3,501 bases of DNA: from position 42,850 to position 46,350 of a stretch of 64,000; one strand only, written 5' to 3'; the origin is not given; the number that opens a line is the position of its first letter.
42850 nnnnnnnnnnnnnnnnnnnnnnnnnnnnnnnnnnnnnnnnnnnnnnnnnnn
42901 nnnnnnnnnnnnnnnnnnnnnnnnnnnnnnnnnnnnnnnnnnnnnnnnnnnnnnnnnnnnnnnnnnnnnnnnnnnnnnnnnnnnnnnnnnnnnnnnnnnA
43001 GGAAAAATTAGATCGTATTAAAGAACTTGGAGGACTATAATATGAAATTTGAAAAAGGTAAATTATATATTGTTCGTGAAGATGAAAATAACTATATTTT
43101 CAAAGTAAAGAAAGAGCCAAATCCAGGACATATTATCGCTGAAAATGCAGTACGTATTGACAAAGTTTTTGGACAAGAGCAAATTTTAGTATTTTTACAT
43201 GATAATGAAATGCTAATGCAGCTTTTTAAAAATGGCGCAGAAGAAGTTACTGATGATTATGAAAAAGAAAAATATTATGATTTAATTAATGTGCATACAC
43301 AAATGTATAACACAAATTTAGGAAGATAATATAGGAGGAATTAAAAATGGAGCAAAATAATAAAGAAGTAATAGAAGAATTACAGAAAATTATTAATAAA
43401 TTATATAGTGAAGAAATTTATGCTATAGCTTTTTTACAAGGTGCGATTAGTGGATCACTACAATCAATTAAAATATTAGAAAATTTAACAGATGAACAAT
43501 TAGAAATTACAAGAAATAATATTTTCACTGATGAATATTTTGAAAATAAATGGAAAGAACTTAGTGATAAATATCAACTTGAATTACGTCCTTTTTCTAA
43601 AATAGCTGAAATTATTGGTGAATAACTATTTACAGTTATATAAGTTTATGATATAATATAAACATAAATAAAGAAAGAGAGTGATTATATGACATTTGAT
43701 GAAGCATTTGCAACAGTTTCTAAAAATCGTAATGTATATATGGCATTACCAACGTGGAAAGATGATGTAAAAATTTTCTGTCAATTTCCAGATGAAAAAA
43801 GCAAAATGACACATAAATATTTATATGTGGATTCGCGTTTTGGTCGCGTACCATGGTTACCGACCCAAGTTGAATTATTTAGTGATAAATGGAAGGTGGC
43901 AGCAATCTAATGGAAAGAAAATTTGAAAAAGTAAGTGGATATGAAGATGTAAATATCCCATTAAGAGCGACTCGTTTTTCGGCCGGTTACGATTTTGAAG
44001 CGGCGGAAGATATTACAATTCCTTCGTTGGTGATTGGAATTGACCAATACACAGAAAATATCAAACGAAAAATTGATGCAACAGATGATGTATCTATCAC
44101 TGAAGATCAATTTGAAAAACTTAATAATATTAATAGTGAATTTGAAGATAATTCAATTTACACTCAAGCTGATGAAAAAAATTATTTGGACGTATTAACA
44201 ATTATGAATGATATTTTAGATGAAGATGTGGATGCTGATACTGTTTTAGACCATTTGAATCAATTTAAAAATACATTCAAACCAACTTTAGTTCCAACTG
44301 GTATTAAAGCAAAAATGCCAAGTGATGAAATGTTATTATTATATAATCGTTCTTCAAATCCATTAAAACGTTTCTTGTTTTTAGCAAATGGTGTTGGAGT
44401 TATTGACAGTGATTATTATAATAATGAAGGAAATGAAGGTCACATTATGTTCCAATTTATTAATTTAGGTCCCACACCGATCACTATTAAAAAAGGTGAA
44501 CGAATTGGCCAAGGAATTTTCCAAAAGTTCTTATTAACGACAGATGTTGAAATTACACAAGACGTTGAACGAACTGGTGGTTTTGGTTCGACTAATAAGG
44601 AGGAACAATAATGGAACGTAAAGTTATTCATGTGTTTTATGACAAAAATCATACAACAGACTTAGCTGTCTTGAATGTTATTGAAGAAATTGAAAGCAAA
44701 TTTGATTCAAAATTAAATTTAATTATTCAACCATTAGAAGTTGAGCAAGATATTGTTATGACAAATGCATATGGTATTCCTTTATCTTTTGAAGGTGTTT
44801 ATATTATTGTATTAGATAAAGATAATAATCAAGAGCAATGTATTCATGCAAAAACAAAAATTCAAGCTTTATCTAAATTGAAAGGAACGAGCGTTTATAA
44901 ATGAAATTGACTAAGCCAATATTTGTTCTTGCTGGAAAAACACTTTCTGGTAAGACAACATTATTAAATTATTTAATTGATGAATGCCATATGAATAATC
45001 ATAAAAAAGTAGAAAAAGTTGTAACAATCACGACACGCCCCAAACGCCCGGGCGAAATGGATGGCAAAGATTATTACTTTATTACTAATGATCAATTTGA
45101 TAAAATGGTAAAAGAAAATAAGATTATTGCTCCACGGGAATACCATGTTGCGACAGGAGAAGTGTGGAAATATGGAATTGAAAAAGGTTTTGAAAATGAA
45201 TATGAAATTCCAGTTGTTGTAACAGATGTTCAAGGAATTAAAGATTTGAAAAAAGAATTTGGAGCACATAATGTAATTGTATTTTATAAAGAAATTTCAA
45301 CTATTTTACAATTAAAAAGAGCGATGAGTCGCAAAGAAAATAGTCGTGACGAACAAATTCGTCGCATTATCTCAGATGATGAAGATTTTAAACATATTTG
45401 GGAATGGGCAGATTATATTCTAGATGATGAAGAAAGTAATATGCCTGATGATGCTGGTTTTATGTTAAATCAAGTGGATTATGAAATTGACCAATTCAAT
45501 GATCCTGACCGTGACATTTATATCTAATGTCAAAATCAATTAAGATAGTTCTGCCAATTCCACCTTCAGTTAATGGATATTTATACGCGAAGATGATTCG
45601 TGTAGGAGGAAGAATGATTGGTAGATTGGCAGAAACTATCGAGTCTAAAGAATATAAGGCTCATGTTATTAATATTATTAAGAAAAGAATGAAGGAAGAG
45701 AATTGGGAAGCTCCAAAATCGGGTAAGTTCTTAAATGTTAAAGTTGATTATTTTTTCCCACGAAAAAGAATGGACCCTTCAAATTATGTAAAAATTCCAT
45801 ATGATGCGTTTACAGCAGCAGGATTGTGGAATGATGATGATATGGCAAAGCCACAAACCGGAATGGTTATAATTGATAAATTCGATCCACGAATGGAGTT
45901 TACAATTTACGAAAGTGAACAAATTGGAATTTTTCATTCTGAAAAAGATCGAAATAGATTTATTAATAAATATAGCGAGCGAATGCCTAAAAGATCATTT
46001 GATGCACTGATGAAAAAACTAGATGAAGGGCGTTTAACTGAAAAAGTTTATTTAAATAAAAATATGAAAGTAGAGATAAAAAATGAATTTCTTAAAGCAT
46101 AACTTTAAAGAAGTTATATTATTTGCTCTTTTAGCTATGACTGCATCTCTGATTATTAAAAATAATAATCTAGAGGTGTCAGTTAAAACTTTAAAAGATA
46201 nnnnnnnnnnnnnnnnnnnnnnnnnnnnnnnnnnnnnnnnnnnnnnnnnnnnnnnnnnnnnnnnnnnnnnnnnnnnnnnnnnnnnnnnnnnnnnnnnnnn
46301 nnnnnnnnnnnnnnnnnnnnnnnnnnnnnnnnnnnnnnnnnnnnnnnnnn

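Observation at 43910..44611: Second dUTPase-family paralogue with a 100-aa acidic insertion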

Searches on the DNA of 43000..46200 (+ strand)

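Call 5: search_dna_similar(query=window:43000-46200:+, collection=phages, mode=near, max_rows=15)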
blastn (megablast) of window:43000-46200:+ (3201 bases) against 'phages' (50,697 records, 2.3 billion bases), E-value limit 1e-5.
Records with a match: 11; places in all: 11; records where one place covers at least 80% of the query: 6.
Best place of each record, by identity: 95-99% 1; 80-90% 6; 60-80% 4.
By first word of the organism name: Enterococcus 11.
By host as written in the record: - 4; Enterococcus faecium 2; Enterococcus faecalis ATCC 700802 / V583 2; Enterococcus faecalis 2; Enterococcus faecium 374iF1 (22) 1.
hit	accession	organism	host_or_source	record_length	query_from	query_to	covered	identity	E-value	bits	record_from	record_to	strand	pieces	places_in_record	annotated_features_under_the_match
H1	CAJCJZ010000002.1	Enterococcus phage vB_EfaS_140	Gamoneu cheese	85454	4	3201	100%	97.4%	0e+0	5441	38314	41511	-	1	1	Deoxyuridine 5'-triphosphate nucleotidohydrolase (EC | Guanylate kinase (EC | hypothetical protein (x7)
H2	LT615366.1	Enterococcus phage VPE25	-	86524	3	3199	93%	88.3%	0e+0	3545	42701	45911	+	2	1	Deoxyuridine 5'-triphosphate nucleotidohydrolase | Guanylate kinase | non-essential protein | hypothetical protein (x6)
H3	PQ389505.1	Enterococcus phage vB_EfKM29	Enterococcus faecium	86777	1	3199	93%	87.7%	0e+0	3442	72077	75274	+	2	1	deoxyuridine 5'-triphosphate nucleotidohydrolase | guanylate kinase | RusA-like Holliday junction resolvase | hypothetical protein (x6)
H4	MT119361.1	Enterococcus phage vipetofem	Enterococcus faecalis ATCC 700802 / V583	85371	4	3199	93%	87.6%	0e+0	3433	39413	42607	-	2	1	hypothetical protein (x9)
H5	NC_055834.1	Enterococcus phage vipetofem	Enterococcus faecalis ATCC 700802 / V583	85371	4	3199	93%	87.6%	0e+0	3433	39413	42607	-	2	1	hypothetical protein (x7) | guanylate kinase | RusA-like Holliday junction resolvase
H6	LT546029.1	Enterococcus phage VFW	-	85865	1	3199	93%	87.1%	0e+0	3349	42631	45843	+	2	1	Deoxyuridine 5'-triphosphate nucleotidohydrolase | Guanylate kinase | non-essential protein | hypothetical protein (x6)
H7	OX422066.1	Enterococcus phage Planchet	-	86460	1276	1973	10%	82.6%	9e-49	275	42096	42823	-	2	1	dUTPase | Hypothetical protein | Guanylate kinase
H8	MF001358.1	Enterococcus phage EF1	Enterococcus faecalis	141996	1276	1536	8%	78.6%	3e-38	167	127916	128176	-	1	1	deoxyuridine 5'-triphosphate nucleotidohydrolase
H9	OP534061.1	Enterococcus phage H1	Enterococcus faecium 374iF1 (22)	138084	1276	1536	8%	78.2%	1e-36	161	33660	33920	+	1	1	deoxyuridine 5'-triphosphate nucleotidohydrolase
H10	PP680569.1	Enterococcus phage VRE9_3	Enterococcus faecium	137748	1276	1536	8%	78.2%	1e-36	161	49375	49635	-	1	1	dUTPase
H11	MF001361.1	Enterococcus phage EF5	Enterococcus faecalis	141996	1276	1533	8%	78.7%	3e-38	167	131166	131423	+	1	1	deoxyuridine 5'-triphosphate nucleotidohydrolase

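Call 11: get_annotated_region(hit=H3, flank=16000)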
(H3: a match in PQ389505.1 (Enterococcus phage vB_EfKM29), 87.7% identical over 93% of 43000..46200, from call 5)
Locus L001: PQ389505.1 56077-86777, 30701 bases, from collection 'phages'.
description: Enterococcus phage vB_EfKM29, complete genome.
organism: Enterococcus phage vB_EfKM29 (NCBI taxid 3366567)
taxonomy: Viruses; Duplodnaviria; Heunggongvirae; Uroviricota; Caudoviricetes; Andrewesvirinae; Vipetofemvirus
host: Enterococcus faecium; source: compost; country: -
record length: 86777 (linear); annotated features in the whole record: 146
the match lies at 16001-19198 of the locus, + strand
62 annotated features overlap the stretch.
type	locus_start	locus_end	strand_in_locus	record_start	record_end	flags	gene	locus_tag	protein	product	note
CDS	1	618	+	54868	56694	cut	-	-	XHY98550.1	RecJ-like ssDNA exonuclease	-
CDS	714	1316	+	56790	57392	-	-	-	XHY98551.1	hypothetical protein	-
CDS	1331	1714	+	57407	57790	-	-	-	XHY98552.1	hypothetical protein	-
CDS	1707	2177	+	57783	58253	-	-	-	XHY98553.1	hypothetical protein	-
CDS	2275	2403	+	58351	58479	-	-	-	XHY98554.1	hypothetical protein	-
CDS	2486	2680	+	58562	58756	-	-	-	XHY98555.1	hypothetical protein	-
CDS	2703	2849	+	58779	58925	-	-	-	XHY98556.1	hypothetical protein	-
CDS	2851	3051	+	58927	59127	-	-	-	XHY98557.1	hypothetical protein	-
CDS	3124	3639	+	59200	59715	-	-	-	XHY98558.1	hypothetical protein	-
CDS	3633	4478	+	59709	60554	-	-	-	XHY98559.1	thymidylate synthase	-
CDS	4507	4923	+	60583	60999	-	-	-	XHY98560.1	deoxyuridine 5'-triphosphate nucleotidohydrolase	-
CDS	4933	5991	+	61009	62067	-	-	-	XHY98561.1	b-gt beta glucosyl transferase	-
CDS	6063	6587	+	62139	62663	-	-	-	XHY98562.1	ribonuclease HI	-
CDS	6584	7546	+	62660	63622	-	-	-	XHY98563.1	nucleotide sugar synthetase-like protein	-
CDS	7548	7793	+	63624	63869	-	-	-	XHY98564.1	hypothetical protein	-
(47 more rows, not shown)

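Call 16: get_annotated_region(hit=H2, flank=200)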
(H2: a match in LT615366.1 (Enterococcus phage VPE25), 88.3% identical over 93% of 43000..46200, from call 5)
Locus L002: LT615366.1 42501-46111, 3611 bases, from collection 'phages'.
description: Enterococcus phage VPE25 genome assembly, chromosome: VPE25.
organism: Enterococcus phage VPE25 (NCBI taxid 1813887)
taxonomy: Viruses; Duplodnaviria; Heunggongvirae; Uroviricota; Caudoviricetes; Andrewesvirinae
host: -; source: -; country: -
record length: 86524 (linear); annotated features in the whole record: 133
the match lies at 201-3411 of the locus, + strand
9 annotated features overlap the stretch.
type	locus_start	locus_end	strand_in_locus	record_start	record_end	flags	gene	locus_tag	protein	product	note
CDS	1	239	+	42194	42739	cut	-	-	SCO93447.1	hypothetical protein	label:hypothetical protein CDS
CDS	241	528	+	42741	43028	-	-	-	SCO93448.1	hypothetical protein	label:hypothetical protein CDS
CDS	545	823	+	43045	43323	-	-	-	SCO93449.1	hypothetical protein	label:hypothetical protein CDS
CDS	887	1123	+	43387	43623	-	-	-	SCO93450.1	hypothetical protein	label:hypothetical protein CDS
CDS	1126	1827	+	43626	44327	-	-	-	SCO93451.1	Deoxyuridine 5'-triphosphate nucleotidohydrolase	label:Deoxyuridine 5'-triphosphate nucleotidohydrolase (EC 3.6.1.23) CDS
CDS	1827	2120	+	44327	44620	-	-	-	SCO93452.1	hypothetical protein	label:hypothetical protein CDS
CDS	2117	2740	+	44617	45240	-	-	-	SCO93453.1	Guanylate kinase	label:Guanylate kinase (EC 2.7.4.8) CDS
CDS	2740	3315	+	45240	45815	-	-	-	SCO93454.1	non-essential protein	label:non-essential protein CDS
CDS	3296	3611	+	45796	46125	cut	-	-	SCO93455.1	hypothetical protein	label:hypothetical protein CDS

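Call 17: get_annotated_region(hit=H4, flank=200)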
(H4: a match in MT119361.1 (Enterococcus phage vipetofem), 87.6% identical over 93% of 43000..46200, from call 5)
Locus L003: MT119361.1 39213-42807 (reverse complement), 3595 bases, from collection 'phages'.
description: Enterococcus phage vipetofem, complete genome.
organism: Enterococcus phage vipetofem (NCBI taxid 2719594)
taxonomy: Viruses; Duplodnaviria; Heunggongvirae; Uroviricota; Caudoviricetes; Andrewesvirinae; Vipetofemvirus; Vipetofemvirus vipetofem
host: Enterococcus faecalis ATCC 700802 / V583; source: wastewater; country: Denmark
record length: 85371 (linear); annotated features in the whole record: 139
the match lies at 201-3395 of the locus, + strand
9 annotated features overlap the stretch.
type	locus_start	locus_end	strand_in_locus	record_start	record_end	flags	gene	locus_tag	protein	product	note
CDS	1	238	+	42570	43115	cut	-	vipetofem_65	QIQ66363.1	hypothetical protein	PVOGs: VOG5526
CDS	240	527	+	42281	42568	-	-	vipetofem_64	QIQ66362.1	hypothetical protein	-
CDS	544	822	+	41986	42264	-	-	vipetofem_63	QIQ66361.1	hypothetical protein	-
CDS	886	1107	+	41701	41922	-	-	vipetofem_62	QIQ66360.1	hypothetical protein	PVOGs: VOG9295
CDS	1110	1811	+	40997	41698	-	-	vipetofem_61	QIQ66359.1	hypothetical protein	PVOGs: VOG0085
CDS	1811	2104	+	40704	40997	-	-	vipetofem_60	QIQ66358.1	hypothetical protein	-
CDS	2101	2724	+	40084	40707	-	-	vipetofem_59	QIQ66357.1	hypothetical protein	PVOGs: VOG2352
CDS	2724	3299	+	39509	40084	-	-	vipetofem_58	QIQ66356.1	hypothetical protein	-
CDS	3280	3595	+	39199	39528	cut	-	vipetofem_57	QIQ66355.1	hypothetical protein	-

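Call 18: get_annotated_region(hit=H6, flank=200)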
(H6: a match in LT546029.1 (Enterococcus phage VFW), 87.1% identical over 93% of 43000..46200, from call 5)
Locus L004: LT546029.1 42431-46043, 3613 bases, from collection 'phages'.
description: Enterococcus phage VFW genome assembly, chromosome: VFW.
organism: Enterococcus phage VFW (NCBI taxid 1813888)
taxonomy: Viruses; Duplodnaviria; Heunggongvirae; Uroviricota; Caudoviricetes; Andrewesvirinae; Vipetofemvirus
host: -; source: -; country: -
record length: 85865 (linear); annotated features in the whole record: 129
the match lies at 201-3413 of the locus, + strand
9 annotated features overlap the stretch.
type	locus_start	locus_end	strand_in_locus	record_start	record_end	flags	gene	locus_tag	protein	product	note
CDS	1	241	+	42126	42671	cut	-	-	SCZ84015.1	hypothetical protein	label:hypothetical protein CDS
CDS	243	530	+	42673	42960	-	-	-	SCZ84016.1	hypothetical protein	label:hypothetical protein CDS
CDS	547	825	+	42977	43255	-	-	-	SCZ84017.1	hypothetical protein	label:hypothetical protein CDS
CDS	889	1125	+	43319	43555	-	-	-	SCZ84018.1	hypothetical protein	label:hypothetical protein CDS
CDS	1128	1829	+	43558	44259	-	-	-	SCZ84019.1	Deoxyuridine 5'-triphosphate nucleotidohydrolase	label:Deoxyuridine 5'-triphosphate nucleotidohydrolase (EC 3.6.1.23) CDS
CDS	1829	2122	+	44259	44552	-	-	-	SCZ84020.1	hypothetical protein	label:hypothetical protein CDS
CDS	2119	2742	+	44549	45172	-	-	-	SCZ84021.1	Guanylate kinase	label:Guanylate kinase (EC 2.7.4.8) CDS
CDS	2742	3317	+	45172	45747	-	-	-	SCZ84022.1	non-essential protein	label:non-essential protein CDS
CDS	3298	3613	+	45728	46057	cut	-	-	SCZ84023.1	hypothetical protein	label:hypothetical protein CDS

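Call 19: get_annotated_region(hit=H7, flank=3000)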
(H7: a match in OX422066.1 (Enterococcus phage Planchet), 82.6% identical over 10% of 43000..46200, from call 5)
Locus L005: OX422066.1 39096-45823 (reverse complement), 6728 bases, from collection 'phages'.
description: Enterococcus phage Planchet genome assembly, complete genome: monopartite.
organism: Enterococcus phage Planchet (NCBI taxid 3014452)
taxonomy: Viruses; Duplodnaviria; Heunggongvirae; Uroviricota; Caudoviricetes; Andrewesvirinae; Denvervirus
host: -; source: -; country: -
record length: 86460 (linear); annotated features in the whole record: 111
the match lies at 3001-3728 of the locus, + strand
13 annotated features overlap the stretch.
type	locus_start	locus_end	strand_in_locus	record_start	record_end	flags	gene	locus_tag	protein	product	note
CDS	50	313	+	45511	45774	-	-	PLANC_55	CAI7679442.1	Hypothetical protein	-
CDS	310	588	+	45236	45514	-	-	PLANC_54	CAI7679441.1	Hypothetical protein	-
CDS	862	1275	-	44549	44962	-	-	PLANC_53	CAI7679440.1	Hypothetical protein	-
CDS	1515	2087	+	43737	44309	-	-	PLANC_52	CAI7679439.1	Hypothetical protein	-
CDS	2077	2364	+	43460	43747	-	-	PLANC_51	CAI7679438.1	Hypothetical protein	-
CDS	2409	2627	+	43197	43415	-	-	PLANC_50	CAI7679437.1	Hypothetical protein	-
CDS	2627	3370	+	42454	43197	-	-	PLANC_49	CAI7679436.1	dUTPase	-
CDS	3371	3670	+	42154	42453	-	-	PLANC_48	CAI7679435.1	Hypothetical protein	-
CDS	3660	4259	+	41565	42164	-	-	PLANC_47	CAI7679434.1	Guanylate kinase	-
CDS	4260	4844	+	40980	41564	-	-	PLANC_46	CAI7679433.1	RusA-like crossover junction endodeoxyribonuclease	-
CDS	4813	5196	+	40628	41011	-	-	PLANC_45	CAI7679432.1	Hypothetical protein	-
CDS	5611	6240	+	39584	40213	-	-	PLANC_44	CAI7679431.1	ECF RNA polymerase sigma factor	-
CDS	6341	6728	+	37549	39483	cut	-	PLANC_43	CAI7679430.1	DNA topoisomerase 4 subunit B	-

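Call 69: get_annotated_region(hit=H9, flank=1500)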
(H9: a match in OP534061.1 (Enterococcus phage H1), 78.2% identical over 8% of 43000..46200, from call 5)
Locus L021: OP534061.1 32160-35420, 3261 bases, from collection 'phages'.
description: Enterococcus phage H1, complete genome.
organism: Enterococcus phage H1 (NCBI taxid 2982918)
taxonomy: Viruses; Duplodnaviria; Heunggongvirae; Uroviricota; Caudoviricetes
host: Enterococcus faecium 374iF1 (22); source: human feces; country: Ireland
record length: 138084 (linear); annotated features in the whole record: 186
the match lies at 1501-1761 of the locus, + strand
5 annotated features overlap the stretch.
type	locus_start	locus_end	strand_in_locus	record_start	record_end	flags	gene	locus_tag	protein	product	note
CDS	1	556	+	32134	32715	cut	-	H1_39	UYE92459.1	glutanylate kinase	-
CDS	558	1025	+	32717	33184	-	-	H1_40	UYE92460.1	hypothetical protein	-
CDS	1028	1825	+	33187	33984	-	-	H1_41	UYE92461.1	deoxyuridine 5'-triphosphate nucleotidohydrolase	-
CDS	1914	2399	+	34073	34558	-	-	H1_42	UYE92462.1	holliday junction resolvase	-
CDS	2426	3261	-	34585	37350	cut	-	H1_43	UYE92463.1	hypothetical protein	-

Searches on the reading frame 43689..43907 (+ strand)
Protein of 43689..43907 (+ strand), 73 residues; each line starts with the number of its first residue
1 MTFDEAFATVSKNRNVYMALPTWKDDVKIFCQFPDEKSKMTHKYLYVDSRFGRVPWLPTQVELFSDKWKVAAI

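Call 3: search_protein_families(library=pfam, proteins=[window:43689-43907:+], max_evalue=0.01)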
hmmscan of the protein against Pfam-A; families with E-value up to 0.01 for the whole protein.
window:43689-43907:+ (73 aa): 1 family
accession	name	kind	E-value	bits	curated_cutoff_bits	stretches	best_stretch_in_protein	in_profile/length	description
PF11195.14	Tad2-like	-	5.6e-08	33.6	25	1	1-70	1-72/73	Thoeris anti-defense 2-like domain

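Call 4: search_protein_families(library=phrogs, proteins=[window:43689-43907:+], max_evalue=0.001)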
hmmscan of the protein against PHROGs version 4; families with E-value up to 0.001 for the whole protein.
window:43689-43907:+ (73 aa): 1 family
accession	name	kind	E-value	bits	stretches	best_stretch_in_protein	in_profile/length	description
phrog_1048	-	unknown function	5.4e-06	27.5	1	1-72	110-195/211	-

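Call 76: search_protein_families(library=padloc, proteins=[window:43689-43907:+], max_evalue=0.1)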
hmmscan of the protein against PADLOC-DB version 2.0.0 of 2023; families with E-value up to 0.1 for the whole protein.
window:43689-43907:+ (73 aa): 0 families
